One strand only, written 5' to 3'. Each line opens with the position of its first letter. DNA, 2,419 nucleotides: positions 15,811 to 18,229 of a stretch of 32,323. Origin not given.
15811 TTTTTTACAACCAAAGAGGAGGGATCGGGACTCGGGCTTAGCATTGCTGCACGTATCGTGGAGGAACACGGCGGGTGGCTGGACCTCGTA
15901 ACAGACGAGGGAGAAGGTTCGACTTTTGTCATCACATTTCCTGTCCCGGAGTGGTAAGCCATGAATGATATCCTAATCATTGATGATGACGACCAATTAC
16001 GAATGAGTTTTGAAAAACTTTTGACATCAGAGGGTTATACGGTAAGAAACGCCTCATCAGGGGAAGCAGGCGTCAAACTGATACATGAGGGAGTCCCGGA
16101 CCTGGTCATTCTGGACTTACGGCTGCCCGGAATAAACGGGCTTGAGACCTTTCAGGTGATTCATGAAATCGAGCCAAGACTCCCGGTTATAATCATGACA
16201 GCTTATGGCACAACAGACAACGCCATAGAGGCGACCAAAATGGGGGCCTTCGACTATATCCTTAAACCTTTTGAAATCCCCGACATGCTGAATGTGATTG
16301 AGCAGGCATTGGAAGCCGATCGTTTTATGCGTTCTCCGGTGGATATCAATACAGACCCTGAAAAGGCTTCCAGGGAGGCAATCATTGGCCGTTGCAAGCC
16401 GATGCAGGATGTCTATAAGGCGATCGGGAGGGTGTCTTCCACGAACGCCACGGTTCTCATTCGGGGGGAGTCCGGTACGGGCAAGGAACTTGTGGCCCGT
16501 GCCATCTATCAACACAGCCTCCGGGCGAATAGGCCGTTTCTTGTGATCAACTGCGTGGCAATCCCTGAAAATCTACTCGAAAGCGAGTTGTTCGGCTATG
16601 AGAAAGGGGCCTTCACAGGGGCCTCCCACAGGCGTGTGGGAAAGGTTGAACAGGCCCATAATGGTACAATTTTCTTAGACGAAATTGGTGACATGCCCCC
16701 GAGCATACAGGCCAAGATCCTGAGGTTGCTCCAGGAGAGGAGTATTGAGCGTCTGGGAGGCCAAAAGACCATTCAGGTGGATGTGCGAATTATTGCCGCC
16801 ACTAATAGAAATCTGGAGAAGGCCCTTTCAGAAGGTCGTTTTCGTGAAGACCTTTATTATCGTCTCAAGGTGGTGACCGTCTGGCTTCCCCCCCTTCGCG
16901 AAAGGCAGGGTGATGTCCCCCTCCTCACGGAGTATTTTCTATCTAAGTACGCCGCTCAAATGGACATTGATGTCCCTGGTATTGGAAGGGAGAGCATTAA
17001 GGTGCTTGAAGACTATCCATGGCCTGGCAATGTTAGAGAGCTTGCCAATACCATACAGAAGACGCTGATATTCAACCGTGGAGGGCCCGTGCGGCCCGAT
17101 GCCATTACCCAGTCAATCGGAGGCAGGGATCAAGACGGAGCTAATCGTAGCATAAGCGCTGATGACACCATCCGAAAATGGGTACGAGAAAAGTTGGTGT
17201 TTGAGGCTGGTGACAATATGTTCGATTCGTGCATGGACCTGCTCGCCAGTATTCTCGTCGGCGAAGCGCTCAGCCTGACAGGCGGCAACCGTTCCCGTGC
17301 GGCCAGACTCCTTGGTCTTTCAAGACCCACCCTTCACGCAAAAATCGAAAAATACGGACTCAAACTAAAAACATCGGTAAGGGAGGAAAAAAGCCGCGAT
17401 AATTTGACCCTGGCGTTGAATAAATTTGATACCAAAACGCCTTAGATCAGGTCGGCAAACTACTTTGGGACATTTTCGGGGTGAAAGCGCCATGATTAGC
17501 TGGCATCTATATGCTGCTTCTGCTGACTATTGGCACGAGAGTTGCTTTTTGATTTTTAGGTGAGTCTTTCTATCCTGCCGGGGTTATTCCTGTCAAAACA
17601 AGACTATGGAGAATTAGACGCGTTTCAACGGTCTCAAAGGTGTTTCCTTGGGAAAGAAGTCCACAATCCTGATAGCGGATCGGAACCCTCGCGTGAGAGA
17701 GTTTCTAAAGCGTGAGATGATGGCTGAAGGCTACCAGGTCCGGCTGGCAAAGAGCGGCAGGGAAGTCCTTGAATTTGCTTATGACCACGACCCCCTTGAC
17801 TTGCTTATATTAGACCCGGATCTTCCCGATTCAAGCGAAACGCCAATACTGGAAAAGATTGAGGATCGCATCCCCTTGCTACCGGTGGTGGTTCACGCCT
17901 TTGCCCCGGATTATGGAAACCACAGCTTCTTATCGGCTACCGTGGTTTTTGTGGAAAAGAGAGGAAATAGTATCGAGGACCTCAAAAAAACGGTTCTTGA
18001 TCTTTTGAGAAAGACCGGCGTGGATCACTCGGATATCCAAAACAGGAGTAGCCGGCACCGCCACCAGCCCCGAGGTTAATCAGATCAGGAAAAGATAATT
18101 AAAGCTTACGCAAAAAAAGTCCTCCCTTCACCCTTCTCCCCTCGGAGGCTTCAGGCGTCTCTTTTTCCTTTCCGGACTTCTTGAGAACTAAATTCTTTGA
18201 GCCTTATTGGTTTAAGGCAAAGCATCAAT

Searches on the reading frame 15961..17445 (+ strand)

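Call 40: search_protein_families(library=pfam, proteins=[window:15961-17445:+], max_evalue=0.00001)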
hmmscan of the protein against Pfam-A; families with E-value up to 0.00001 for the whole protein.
window:15961-17445:+ (494 aa): 8 families
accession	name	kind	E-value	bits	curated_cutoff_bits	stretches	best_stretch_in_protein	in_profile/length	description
PF00158.32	Sigma54_activat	-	2.1e-73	246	20.2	1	141-307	1-167/168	Sigma-54 interaction domain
PF00072.30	Response_reg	-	2e-31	108.9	30.2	1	4-113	1-110/111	Response regulator receiver domain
PF14532.12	Sigma54_activ_2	-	1e-20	74.8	25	1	142-312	1-138/138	Sigma-54 interaction domain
PF25601.1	AAA_lid_14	-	2.2e-20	72.7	27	1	313-393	1-81/87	AAA+ ATPase lid domain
PF02954.25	HTH_8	-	3.8e-11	43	22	1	435-465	12-42/42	Bacterial regulatory protein, Fis family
PF07728.20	AAA_5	-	3.7e-08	33.9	22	1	165-285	2-125/139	AAA domain (dynein-related subfamily)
PF00004.35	AAA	-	1e-07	32.9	21.2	1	165-299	1-128/131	ATPase family associated with various cellular activities (AAA)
PF07724.20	AAA_2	-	1.2e-06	29.1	27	1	163-293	4-135/166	AAA domain (Cdc48 subfamily)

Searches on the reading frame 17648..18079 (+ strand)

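Call 40: search_protein_families(library=pfam, proteins=[window:17648-18079:+], max_evalue=0.00001)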
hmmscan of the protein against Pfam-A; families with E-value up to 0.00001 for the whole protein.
window:17648-18079:+ (143 aa): 1 family
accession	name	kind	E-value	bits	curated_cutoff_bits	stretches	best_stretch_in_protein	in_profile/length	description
PF00072.30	Response_reg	-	1.1e-08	35.6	30.2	1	7-83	1-76/111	Response regulator receiver domain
